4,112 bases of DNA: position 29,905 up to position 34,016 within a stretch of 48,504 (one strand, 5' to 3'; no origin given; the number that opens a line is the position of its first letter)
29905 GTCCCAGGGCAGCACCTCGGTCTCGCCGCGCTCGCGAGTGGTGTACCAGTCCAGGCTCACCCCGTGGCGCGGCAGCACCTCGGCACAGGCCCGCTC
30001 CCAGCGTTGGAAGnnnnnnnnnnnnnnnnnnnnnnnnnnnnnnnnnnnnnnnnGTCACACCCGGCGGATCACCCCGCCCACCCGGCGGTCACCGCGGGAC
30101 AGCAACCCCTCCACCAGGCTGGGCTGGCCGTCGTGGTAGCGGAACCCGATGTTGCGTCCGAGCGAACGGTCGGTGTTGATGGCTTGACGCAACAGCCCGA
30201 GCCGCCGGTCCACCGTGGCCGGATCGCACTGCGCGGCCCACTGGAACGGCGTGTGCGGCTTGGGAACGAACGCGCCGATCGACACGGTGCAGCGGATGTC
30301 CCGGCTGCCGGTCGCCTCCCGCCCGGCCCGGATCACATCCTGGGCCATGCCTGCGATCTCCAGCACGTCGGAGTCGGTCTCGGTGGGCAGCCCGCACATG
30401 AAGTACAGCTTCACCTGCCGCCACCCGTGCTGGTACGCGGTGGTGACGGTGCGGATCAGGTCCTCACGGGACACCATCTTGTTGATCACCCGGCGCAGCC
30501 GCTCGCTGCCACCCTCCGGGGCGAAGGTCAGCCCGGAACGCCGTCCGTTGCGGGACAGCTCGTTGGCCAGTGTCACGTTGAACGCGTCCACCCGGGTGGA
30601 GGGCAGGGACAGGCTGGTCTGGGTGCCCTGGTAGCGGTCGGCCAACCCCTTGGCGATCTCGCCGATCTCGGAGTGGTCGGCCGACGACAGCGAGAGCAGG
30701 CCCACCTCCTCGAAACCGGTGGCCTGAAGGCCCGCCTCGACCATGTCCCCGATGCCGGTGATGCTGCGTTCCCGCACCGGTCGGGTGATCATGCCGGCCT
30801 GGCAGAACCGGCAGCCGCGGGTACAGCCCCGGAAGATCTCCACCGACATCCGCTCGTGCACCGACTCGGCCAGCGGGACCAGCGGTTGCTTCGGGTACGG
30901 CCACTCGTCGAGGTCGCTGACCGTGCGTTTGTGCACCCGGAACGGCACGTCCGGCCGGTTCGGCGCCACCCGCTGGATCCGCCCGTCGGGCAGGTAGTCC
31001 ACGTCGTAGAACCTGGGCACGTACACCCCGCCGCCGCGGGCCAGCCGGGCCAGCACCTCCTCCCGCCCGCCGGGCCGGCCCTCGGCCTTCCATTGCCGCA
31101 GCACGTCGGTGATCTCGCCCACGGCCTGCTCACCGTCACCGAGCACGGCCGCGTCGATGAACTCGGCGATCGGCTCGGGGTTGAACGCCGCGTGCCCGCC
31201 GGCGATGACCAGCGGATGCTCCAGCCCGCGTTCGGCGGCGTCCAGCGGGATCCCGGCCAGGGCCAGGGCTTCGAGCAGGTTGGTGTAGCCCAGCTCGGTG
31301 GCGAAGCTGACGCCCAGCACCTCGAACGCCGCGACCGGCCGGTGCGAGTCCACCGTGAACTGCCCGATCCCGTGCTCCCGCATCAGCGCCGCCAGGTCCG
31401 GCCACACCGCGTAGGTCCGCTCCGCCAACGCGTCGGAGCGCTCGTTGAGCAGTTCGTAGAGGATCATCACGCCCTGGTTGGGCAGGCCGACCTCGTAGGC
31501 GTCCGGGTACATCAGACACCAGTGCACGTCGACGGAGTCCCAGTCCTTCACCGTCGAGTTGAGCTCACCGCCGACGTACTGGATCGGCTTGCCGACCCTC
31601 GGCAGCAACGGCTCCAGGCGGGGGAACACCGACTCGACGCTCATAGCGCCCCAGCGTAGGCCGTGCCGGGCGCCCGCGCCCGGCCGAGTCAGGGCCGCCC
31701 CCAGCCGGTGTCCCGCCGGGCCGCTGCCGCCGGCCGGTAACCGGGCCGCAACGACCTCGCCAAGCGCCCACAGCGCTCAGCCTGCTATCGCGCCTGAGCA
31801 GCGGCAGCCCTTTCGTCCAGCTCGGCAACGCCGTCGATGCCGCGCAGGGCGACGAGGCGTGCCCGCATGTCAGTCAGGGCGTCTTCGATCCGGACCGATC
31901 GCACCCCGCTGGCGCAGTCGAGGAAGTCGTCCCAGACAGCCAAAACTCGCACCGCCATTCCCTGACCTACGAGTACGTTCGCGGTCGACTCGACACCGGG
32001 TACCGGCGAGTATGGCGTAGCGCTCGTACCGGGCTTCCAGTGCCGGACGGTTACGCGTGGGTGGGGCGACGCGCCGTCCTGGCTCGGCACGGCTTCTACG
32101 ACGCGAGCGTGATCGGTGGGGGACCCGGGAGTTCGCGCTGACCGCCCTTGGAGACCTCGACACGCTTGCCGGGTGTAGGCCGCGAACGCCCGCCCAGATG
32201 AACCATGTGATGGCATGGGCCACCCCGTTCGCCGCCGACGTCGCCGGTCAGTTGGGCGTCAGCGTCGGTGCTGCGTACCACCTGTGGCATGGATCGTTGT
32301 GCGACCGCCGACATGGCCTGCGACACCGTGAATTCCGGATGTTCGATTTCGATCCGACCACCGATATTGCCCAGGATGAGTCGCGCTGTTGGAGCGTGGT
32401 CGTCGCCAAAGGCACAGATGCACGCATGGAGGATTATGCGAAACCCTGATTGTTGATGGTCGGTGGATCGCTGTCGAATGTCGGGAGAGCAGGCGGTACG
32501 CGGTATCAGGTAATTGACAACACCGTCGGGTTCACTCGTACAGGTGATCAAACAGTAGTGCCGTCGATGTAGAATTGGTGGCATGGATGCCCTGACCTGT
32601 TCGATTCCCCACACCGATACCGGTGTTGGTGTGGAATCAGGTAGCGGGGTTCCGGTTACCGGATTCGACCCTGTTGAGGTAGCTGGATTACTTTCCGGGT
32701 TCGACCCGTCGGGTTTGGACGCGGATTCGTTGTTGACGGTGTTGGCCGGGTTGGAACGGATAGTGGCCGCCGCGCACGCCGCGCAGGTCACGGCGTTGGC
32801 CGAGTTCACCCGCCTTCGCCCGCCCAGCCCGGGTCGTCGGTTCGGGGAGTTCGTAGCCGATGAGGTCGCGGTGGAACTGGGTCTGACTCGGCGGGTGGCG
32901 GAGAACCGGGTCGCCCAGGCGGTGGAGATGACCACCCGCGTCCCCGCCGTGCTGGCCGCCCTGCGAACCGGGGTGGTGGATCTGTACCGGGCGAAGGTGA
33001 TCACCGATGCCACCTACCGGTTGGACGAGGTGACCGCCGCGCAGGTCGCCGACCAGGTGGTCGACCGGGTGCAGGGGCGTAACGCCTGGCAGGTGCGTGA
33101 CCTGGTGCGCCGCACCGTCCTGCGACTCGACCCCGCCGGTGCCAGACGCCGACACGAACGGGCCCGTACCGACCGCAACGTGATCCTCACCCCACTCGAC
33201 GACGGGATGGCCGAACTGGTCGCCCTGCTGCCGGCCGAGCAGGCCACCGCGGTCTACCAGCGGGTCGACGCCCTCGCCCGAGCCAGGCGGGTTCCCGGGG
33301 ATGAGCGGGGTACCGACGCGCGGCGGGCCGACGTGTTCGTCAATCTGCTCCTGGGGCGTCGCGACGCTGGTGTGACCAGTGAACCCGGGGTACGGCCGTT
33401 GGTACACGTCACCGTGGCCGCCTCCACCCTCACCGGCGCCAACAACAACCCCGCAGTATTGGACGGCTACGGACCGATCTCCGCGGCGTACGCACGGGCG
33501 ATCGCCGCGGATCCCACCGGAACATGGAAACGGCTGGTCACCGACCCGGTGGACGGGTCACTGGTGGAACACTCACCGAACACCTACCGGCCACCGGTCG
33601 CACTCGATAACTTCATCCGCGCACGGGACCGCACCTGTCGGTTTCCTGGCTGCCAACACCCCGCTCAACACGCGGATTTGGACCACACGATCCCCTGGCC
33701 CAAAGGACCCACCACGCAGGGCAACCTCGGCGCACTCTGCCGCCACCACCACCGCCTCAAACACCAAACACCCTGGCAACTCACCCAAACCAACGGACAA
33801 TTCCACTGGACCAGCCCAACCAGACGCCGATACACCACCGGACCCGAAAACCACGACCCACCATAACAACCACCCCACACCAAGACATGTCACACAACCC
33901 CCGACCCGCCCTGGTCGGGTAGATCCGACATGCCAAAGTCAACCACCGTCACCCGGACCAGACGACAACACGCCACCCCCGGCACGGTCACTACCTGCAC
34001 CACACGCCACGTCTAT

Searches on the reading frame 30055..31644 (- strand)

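Call 50: search_protein_families(library=pfam, proteins=[window:30055-31644:-], max_evalue=0.00001)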
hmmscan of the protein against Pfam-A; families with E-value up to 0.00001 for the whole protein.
window:30055-31644:- (529 aa): 2 families
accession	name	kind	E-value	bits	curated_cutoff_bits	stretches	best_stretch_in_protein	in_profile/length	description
PF19864.5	Radical_SAM_N2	-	5e-53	179.1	29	1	58-210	1-151/151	Radical SAM proteins, N-terminal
PF04055.27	Radical_SAM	-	8.9e-21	75.2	29.5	1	268-432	1-164/166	Radical SAM superfamily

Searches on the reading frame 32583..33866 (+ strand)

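Call 53: search_protein_families(library=pfam, proteins=[window:32583-33866:+], max_evalue=0.001)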
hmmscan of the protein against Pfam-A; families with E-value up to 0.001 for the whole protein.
window:32583-33866:+ (427 aa): 1 family
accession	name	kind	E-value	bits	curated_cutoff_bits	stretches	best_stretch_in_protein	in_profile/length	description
PF02720.22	DUF222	-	1.4e-28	100.5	24.4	1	58-349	5-306/306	Domain of unknown function (DUF222)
